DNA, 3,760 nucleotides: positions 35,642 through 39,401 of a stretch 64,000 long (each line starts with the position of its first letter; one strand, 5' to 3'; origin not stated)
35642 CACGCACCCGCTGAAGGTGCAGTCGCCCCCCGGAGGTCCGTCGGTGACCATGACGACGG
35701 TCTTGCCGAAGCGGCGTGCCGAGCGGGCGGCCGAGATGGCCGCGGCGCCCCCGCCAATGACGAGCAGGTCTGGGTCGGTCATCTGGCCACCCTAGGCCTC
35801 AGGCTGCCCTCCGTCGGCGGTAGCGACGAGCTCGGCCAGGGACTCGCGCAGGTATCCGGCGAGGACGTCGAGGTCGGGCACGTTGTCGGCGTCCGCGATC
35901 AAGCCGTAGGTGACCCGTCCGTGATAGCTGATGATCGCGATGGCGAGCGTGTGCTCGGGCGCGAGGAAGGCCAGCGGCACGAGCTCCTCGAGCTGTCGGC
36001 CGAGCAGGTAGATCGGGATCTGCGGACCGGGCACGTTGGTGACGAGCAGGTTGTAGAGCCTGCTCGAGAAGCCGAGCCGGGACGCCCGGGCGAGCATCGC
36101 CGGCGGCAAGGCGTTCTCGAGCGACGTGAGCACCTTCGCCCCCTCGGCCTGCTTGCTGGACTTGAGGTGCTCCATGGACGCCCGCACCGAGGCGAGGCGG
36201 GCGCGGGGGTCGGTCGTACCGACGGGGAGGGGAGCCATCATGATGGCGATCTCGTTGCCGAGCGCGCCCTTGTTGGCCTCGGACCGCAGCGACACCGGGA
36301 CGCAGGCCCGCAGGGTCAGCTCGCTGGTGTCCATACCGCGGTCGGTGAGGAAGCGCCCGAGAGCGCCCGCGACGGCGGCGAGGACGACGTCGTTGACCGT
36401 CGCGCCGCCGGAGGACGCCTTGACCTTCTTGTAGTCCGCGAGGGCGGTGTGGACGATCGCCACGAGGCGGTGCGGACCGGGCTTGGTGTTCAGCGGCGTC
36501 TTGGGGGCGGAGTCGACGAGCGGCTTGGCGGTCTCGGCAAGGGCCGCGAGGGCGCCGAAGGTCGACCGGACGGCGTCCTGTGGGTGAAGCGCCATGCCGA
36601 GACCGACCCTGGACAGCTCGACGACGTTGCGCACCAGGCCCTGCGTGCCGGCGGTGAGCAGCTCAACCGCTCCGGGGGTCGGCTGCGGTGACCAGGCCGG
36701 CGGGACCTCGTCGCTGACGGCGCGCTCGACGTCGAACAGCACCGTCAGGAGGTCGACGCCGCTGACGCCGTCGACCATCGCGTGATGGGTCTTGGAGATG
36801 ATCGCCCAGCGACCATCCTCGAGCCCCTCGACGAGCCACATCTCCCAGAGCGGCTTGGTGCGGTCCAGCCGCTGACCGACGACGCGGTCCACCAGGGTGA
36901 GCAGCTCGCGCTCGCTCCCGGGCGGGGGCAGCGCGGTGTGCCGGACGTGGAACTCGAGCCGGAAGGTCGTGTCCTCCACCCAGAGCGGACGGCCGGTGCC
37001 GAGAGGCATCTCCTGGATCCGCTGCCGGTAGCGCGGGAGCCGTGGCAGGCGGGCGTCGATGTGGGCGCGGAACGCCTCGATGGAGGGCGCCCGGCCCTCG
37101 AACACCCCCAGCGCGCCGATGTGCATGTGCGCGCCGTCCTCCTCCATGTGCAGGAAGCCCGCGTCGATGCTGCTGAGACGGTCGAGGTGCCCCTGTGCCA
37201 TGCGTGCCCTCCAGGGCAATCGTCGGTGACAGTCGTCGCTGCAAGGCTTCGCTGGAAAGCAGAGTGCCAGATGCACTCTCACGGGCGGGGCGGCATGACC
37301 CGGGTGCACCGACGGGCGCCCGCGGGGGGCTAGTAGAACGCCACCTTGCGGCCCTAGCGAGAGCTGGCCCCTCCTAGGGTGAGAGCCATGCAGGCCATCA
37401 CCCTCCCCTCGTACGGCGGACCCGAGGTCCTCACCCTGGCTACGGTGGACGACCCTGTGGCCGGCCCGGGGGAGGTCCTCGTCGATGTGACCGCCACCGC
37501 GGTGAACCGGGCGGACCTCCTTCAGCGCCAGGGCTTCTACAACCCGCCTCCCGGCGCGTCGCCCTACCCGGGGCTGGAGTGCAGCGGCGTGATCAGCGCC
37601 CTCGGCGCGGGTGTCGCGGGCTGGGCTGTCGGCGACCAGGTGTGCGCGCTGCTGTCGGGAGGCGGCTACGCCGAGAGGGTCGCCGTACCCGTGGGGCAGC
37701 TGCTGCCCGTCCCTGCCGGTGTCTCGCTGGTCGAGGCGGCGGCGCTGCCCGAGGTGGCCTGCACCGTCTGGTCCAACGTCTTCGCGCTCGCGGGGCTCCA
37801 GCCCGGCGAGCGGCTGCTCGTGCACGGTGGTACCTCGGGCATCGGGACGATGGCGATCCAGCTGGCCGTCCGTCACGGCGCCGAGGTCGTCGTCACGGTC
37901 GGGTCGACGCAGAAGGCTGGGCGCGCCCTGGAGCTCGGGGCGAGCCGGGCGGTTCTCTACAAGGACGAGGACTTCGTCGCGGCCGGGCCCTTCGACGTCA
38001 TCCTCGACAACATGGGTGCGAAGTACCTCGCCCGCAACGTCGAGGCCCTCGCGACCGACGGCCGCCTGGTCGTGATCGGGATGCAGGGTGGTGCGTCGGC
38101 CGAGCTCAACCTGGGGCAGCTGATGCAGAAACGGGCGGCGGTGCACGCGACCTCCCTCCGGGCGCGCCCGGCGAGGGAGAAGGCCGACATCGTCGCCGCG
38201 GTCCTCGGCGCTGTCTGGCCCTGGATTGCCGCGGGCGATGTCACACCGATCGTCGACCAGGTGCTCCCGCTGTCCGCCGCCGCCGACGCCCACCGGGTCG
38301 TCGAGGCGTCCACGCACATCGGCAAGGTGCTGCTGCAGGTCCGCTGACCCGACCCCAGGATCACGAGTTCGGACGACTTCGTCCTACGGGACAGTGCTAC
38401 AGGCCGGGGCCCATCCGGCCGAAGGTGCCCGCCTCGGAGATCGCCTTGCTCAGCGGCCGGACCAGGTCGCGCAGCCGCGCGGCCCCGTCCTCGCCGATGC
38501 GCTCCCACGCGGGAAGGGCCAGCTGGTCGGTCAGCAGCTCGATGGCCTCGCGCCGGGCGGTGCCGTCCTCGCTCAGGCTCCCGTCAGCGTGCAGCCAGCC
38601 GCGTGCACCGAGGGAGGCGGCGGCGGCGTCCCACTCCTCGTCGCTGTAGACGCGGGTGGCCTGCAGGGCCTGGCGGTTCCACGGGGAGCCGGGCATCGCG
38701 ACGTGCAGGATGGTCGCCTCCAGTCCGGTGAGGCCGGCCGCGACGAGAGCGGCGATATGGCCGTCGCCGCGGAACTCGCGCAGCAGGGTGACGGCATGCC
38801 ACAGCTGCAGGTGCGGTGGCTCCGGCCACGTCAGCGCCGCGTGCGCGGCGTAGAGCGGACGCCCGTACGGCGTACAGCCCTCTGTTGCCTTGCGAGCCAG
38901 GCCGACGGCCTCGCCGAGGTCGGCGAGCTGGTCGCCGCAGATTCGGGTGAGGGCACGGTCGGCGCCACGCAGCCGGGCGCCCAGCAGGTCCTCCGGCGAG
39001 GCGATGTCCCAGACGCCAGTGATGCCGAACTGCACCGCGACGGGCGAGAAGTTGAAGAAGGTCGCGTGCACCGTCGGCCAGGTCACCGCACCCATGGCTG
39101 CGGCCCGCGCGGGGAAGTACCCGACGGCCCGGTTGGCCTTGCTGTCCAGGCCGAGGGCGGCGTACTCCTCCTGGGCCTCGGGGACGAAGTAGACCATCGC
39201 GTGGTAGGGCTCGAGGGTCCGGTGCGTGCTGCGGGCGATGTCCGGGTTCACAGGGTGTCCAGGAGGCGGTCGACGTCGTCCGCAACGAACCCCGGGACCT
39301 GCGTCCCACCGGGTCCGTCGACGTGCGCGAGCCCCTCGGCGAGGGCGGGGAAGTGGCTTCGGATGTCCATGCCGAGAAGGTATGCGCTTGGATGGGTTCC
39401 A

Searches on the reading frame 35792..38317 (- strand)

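Call 61: search_protein_families(library=pfam, proteins=[window:35792-38317:-], max_evalue=0.00001)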
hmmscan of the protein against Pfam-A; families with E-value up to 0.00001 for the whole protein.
window:35792-38317:- (841 aa): 2 families
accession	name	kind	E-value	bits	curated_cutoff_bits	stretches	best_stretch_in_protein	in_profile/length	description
PF03007.21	WS_DGAT_cat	-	7.8e-67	226.2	23.6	1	381-645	1-263/263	Wax ester synthase/diacylglycerol acyltransferase catalytic domain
PF06974.18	WS_DGAT_C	-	3.7e-33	115.1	20.7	1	687-830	2-144/145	WS/DGAT C-terminal domain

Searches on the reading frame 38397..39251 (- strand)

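Call 61: search_protein_families(library=pfam, proteins=[window:38397-39251:-], max_evalue=0.00001)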
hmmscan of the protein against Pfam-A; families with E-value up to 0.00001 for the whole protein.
window:38397-39251:- (284 aa): 1 family
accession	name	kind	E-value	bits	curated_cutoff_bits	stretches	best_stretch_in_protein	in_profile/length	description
PF21863.2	HTH_67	-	9.2e-96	321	27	1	6-277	1-267/268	Helix-turn-helix family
